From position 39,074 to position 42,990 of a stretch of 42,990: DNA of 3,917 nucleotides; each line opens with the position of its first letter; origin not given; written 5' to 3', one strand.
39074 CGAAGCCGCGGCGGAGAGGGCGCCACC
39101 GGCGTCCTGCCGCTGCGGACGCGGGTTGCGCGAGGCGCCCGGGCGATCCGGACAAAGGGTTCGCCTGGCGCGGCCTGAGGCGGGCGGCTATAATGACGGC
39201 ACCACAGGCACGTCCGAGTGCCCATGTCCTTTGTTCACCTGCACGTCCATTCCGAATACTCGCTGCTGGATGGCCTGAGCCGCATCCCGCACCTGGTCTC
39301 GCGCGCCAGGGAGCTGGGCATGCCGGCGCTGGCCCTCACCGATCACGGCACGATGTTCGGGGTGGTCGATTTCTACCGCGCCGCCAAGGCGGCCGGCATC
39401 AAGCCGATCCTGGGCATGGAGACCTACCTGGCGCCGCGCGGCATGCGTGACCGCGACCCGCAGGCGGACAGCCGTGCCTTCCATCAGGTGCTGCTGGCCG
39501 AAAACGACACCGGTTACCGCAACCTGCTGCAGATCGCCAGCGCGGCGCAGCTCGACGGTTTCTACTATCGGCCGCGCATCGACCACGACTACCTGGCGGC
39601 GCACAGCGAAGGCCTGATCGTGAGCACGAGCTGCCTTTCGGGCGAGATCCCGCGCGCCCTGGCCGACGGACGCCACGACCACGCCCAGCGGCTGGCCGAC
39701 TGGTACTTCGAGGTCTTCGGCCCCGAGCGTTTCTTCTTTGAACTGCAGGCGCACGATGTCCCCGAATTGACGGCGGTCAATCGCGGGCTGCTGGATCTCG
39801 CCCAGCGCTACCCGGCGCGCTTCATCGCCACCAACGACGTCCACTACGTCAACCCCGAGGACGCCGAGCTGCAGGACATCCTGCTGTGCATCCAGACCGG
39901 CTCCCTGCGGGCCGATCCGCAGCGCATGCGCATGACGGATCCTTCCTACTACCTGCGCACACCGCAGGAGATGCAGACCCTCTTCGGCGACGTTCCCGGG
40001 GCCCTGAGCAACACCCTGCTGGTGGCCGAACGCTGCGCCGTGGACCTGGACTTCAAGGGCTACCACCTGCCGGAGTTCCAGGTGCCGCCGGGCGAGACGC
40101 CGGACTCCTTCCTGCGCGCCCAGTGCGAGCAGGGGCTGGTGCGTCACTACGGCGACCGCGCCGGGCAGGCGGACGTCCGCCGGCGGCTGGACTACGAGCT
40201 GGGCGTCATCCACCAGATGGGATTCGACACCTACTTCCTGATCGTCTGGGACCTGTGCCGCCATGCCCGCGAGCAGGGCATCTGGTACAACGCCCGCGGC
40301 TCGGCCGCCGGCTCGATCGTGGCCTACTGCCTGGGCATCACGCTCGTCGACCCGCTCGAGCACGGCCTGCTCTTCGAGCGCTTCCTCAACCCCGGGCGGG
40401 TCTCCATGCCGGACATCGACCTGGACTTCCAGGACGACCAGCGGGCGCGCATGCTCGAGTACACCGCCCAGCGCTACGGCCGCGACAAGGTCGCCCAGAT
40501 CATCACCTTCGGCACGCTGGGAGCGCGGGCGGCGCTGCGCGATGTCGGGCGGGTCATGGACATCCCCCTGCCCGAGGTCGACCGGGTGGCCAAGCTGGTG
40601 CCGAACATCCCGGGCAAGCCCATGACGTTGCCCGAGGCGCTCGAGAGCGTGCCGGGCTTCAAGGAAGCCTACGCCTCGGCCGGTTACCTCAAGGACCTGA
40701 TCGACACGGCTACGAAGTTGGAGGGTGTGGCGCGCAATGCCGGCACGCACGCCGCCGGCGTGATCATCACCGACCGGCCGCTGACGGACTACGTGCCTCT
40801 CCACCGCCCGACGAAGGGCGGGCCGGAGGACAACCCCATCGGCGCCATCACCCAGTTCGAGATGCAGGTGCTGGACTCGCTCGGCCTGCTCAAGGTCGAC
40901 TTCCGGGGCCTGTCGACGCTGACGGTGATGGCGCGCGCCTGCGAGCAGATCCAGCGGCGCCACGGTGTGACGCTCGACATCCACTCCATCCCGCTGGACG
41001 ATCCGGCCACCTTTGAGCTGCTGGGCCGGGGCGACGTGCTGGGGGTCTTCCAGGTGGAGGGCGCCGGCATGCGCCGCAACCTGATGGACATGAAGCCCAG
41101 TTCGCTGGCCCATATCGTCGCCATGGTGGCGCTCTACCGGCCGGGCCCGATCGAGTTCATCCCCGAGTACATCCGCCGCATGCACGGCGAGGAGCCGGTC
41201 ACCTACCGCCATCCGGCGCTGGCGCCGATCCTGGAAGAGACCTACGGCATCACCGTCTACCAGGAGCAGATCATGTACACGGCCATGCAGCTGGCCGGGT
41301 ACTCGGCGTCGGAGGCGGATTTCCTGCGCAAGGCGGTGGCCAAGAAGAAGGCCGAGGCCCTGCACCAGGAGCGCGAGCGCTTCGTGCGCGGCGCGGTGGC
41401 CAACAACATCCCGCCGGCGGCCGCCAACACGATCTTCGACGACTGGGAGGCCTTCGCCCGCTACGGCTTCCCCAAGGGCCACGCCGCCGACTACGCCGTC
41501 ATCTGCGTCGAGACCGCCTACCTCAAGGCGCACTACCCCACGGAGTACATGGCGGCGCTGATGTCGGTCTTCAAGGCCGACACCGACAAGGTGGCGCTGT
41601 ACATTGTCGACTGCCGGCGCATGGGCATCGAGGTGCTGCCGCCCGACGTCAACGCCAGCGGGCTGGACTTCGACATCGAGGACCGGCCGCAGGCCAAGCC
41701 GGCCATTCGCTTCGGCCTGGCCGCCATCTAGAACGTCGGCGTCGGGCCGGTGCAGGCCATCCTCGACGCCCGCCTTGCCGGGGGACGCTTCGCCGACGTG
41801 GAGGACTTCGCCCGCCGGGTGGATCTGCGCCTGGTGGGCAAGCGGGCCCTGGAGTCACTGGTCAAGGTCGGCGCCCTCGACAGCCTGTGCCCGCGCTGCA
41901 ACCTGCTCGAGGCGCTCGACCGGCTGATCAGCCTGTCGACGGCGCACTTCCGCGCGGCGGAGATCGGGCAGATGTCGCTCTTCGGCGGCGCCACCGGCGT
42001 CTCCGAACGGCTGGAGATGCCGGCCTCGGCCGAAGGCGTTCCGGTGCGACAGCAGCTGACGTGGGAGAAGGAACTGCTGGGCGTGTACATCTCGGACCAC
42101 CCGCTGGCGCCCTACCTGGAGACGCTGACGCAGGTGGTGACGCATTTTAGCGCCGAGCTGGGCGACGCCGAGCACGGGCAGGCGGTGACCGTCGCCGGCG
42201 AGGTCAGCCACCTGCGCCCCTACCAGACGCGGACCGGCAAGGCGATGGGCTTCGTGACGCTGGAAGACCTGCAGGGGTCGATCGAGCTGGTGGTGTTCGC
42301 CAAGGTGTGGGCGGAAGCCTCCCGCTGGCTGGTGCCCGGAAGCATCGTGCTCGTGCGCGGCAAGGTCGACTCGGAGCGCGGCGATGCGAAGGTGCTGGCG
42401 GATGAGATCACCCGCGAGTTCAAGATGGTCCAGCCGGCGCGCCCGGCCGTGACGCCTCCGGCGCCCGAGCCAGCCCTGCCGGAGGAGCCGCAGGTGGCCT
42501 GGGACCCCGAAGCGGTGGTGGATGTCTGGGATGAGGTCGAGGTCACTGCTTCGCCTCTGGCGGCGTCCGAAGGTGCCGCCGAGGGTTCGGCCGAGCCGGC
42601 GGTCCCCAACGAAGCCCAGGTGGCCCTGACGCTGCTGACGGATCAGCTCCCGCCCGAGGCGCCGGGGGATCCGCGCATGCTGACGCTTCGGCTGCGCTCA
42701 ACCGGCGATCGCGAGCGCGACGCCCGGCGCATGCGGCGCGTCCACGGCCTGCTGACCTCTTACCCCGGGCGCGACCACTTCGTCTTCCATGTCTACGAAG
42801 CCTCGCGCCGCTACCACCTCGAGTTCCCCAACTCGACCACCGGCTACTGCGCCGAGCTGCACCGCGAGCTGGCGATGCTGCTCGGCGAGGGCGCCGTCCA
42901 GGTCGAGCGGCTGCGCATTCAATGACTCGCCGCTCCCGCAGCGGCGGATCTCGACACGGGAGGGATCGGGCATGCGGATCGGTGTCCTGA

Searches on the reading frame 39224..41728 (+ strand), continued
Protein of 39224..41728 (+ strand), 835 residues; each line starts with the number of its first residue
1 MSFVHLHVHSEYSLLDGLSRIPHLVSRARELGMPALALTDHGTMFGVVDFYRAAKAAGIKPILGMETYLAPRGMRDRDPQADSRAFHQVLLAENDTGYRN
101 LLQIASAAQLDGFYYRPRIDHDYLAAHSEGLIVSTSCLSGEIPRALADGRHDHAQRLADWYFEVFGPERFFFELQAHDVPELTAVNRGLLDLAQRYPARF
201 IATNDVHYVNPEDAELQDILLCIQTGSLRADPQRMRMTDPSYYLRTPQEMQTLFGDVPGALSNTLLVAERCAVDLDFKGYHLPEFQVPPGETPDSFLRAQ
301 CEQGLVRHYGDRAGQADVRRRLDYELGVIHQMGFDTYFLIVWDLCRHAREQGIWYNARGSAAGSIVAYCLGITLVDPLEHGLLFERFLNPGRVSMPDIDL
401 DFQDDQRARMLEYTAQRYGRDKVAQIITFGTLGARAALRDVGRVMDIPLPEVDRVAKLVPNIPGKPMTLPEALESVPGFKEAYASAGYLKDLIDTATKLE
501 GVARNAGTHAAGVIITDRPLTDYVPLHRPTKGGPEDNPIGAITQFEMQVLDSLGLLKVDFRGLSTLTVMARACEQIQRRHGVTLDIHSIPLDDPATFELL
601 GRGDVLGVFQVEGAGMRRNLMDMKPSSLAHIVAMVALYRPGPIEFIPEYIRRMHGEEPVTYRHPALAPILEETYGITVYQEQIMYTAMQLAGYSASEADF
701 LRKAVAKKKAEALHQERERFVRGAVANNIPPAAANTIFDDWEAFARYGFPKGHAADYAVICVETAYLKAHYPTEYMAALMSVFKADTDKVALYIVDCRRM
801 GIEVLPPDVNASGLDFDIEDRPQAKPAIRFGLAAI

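Call 38: find_encoding_contigs(protein=P0121, flank=10000, max_places=4)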
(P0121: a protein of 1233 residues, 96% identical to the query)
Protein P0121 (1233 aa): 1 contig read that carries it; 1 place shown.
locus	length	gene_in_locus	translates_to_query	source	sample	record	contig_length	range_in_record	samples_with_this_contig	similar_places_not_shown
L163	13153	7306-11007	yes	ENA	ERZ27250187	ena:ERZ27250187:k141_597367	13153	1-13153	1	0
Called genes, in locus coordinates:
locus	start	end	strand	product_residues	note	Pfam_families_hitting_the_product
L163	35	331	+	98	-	-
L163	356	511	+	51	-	-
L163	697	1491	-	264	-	PF02900:LigB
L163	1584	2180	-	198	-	PF06736:TMEM175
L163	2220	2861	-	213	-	-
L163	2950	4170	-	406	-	PF00149:Metallophos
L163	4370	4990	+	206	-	PF07638:Sigma70_ECF, PF04542:Sigma70_r2, PF08281:Sigma70_r4_2, PF04545:Sigma70_r4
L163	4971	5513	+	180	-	-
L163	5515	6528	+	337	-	PF26514:DUF8173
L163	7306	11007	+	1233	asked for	PF02811:PHP, PF07733:DNA_pol3_alpha, PF17657:DNA_pol3_finger, PF14579:HHH_6, PF01336:tRNA_anti-codon, PF13742:tRNA_anti_2 (weak)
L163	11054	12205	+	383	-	PF00365:PFK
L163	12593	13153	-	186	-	?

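Call 39: find_encoding_contigs(protein=P0122, flank=10000, max_places=4)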
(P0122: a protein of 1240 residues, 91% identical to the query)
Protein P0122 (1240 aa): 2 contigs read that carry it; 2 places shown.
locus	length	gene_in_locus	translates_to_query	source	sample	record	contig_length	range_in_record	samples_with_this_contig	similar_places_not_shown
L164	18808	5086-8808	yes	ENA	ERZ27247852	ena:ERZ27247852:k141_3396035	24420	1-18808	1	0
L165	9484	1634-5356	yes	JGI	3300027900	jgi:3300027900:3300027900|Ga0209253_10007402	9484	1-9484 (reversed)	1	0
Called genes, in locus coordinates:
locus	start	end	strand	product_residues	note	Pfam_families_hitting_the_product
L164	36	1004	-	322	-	PF00528:BPD_transp_1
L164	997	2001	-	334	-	PF00528:BPD_transp_1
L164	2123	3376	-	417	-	PF01547:SBP_bac_1, PF13416:SBP_bac_8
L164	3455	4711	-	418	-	PF12802:MarR_2 (weak), PF09339:HTH_IclR (weak), PF00480:ROK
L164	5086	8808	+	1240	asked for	PF02811:PHP, PF07733:DNA_pol3_alpha, PF17657:DNA_pol3_finger, PF14579:HHH_6, PF13742:tRNA_anti_2 (weak), PF01336:tRNA_anti-codon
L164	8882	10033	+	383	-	PF00365:PFK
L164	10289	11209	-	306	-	PF04055:Radical_SAM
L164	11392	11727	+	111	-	-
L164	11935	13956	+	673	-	-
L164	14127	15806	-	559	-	PF01642:MM_CoA_mutase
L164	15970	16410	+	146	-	-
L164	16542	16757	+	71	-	-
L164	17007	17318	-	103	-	-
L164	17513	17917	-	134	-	PF00903:Glyoxalase, PF13468:Glyoxalase_3, PF13669:Glyoxalase_4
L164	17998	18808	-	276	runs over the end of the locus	PF00491:Arginase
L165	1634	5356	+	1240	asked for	PF02811:PHP, PF07733:DNA_pol3_alpha, PF17657:DNA_pol3_finger, PF14579:HHH_6, PF13742:tRNA_anti_2 (weak), PF01336:tRNA_anti-codon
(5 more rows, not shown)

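Call 46: search_protein_families(library=ncbifam, proteins=[window:39224-41728:+], max_evalue=0.001)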
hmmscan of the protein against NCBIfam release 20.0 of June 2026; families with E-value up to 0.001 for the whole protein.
window:39224-41728:+ (835 aa): 14 families
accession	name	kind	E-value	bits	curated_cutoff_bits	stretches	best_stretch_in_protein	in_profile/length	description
NF005298.0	PRK06826.1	equivalog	0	1124.8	1260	1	1-835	3-829/1151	DNA polymerase III subunit alpha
NF004226.0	PRK05673.1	equivalog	0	1076.6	1002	1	1-835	4-831/1146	DNA polymerase III subunit alpha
TIGR00594.1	polc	superfamily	0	1060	434.35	1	3-835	1-828/1022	DNA polymerase III subunit alpha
NF005617.0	PRK07374.1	equivalog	9.9e-268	891.4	1653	1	1-835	1-840/1170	DNA polymerase III subunit alpha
NF005377.0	PRK06920.1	equivalog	3e-247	823.4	1806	1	1-835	1-807/1108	DNA polymerase III subunit alpha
NF007079.0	PRK09532.1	equivalog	6.5e-218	726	1525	1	1-764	1-787/876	DNA polymerase III subunit alpha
NF004225.0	PRK05672.1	subfamily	2.6e-186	621.7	939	1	2-835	5-822/1047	error-prone DNA polymerase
NF005516.0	PRK07135.1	equivalog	1.5e-167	559.6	1084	2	261-812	196-741/974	DNA polymerase III DnaE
NF004550.0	PRK05898.1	equivalog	2e-160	536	1182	2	200-835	137-757/971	DNA polymerase III subunit alpha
NF005582.0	PRK07279.1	equivalog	5.1e-158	528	1279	2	194-815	144-740/1033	DNA polymerase III subunit alpha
NF001688.0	PRK00448.1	equivalog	1.9e-64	218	873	4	80-379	609-914/1445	PolC-type DNA polymerase III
TIGR01405.1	polC_Gram_pos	equivalog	4.8e-58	196.8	1043.45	3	81-379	376-679/1211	DNA polymerase III subunit alpha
NF005616.0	PRK07373.1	equivalog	1.5e-23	83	646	1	745-835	34-119/449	DNA polymerase III subunit alpha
NF041577.1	nside_bi_sphtase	equivalog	1e-06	28.2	400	1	2-67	2-65/276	3',5'-nucleoside bisphosphate phosphatase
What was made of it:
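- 39224..41728 (+): dnaE upstream fragment, 835 codons: PHP, palm/thumb (PDIDLDF at 40409-40429), fingers, and the first third of the (HhH)2 domain. NCBIfam NF004226 scores 1076.6 bits against a cut-off of 1002, model positions 4-831 (call 46).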

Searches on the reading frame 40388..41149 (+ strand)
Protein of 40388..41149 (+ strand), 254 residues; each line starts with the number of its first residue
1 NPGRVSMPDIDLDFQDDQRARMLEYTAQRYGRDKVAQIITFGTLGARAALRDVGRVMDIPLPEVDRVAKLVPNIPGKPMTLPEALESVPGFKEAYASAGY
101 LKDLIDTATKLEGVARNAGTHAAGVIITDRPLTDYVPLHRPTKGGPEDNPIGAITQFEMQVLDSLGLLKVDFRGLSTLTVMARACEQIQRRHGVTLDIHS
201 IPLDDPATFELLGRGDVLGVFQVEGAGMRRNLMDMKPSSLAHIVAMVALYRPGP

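Call 48: search_solved_structures(query=window:40388-41149:+, max_evalue=1e-10, show_alignments=1)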
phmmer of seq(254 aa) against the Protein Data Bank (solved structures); distinct sequences matched with E-value up to 1e-10: 9.
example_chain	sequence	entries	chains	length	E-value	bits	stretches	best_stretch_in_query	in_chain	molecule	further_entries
2hpi_A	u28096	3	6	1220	6e-69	235.6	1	1-254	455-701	DNA polymerase III alpha subunit | DNA polymerase III subunit alpha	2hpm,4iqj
3e0d_A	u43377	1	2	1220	9.4e-69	234.9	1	1-254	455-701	DNA polymerase III subunit alpha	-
2hnh_A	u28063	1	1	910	3.6e-62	213.4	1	1-254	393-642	DNA polymerase III alpha subunit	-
4jom_A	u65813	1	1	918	3.6e-62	213.4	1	1-254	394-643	DNA polymerase III subunit alpha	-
2hqa_A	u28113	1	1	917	3.6e-62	213.4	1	1-254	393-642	DNA polymerase III alpha subunit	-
5m1s_A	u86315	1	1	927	3.7e-62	213.4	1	1-254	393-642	DNA polymerase III subunit alpha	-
5fku_A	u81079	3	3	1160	5.1e-62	212.9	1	1-254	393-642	DNA POLYMERASE III SUBUNIT ALPHA | DNA POLYMERASE III ALPHA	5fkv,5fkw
5lew_A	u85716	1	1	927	7.2e-58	199.3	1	1-254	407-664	DNA polymerase III subunit alpha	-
7pu7_A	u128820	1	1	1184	1e-57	198.8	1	1-254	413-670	DNA polymerase III subunit alpha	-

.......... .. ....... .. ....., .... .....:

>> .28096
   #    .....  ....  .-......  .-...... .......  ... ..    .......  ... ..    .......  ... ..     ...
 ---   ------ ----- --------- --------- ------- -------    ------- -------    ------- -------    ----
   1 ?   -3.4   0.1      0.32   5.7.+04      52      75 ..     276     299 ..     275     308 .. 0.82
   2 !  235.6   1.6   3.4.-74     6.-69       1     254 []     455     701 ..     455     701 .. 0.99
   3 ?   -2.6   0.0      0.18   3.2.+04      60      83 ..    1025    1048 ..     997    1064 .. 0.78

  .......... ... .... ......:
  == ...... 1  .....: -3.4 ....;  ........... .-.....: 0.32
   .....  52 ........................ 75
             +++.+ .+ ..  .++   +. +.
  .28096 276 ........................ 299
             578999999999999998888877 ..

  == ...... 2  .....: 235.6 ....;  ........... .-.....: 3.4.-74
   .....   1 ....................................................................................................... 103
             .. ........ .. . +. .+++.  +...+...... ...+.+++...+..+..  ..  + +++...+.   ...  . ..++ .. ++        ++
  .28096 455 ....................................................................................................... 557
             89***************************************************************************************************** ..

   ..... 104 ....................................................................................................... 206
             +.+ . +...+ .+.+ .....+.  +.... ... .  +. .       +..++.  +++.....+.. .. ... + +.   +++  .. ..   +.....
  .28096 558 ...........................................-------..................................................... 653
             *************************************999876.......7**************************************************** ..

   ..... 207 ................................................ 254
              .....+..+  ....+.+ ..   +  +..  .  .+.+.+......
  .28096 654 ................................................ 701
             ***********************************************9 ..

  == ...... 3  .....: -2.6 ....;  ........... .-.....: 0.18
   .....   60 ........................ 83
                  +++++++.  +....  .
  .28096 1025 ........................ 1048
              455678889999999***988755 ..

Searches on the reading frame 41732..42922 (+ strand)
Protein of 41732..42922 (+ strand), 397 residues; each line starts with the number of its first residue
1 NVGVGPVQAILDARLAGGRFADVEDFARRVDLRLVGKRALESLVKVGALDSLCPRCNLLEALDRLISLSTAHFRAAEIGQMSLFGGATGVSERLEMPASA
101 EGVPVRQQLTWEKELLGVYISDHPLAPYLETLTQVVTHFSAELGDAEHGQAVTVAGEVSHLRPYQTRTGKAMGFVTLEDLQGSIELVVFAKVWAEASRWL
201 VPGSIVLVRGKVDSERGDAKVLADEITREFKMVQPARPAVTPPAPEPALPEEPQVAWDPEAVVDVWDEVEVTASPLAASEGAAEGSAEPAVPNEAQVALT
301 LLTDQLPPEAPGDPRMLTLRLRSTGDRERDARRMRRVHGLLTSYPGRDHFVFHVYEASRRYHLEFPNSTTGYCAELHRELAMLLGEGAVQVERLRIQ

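Call 12: find_encoding_contigs(protein=window:41750-42922:+, flank=10000, max_places=6)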
Protein window:41750-42922:+ (391 aa): no gene with exactly this product is on record in the collection.

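Call 14: find_encoding_contigs(protein=window:41750-42922:+, flank=10000, max_places=4)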
Protein seq(391 aa) (391 aa): no gene with exactly this product is on record in the collection.

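Call 29: search_protein_families(library=pfam, proteins=[window:41732-42922:+], max_evalue=0.001)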
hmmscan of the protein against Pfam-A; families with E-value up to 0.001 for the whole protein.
window:41732-42922:+ (397 aa): 3 families
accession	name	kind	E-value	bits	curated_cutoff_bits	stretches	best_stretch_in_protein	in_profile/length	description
PF01336.31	tRNA_anti-codon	-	7.8e-15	55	27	1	152-227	1-73/75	OB-fold nucleic acid binding domain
PF14579.12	HHH_6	-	2.5e-11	44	25.6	1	1-52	32-83/90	Helix-hairpin-helix motif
PF13742.12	tRNA_anti_2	-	9.7e-07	29.4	27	1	133-225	4-93/95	OB-fold nucleic acid binding domain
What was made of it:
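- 41732..42925 (+): dnaE downstream fragment, 397 codons plus TGA: the rest of (HhH)2, the beta-clamp motif QMSLF (41969-41983), the OB fold and the C-terminal domain. Pfam PF14579 positions 32-83 and PF01336 (call 29).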

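Call 46: search_protein_families(library=ncbifam, proteins=[window:41732-42922:+], max_evalue=0.001)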
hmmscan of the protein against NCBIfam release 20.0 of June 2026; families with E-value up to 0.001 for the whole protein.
window:41732-42922:+ (397 aa): 12 families
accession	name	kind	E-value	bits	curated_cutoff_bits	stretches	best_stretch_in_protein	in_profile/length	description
NF004226.0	PRK05673.1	equivalog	5.7e-46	156.9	1002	1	1-366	833-1119/1146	DNA polymerase III subunit alpha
NF005298.0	PRK06826.1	equivalog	2.4e-45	154.7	1260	1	1-391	831-1150/1151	DNA polymerase III subunit alpha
NF005616.0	PRK07373.1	equivalog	3e-36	124.9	646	1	1-224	121-355/449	DNA polymerase III subunit alpha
TIGR00594.1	polc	superfamily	5.5e-35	120.7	434.35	1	1-189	830-1022/1022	DNA polymerase III subunit alpha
NF005617.0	PRK07374.1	equivalog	1.8e-34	118.9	1653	1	1-226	842-1077/1170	DNA polymerase III subunit alpha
NF005377.0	PRK06920.1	equivalog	3e-24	84.9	1806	1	1-222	809-1016/1108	DNA polymerase III subunit alpha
NF004225.0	PRK05672.1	subfamily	6.2e-18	64.3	939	1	8-229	831-1032/1047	error-prone DNA polymerase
NF005582.0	PRK07279.1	equivalog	1.1e-15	56.8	1279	1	19-227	771-962/1033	DNA polymerase III subunit alpha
NF003118.0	PRK04036.1-3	equivalog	6.9e-05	22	445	1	147-227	134-209/481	DNA-directed DNA polymerase II small subunit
NF008168.0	PRK10917.2-2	equivalog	8.1e-05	21.1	718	1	142-228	154-239/795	ATP-dependent DNA helicase RecG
NF008164.0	PRK10917.1-2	equivalog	0.00033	19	785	1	139-221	60-142/704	ATP-dependent DNA helicase RecG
TIGR00237.1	xseA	equivalog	0.00052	19.3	180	1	135-227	5-94/389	exodeoxyribonuclease VII large subunit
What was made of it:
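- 41732..42925 (+): NF004226 positions 833-1119 (call 46).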
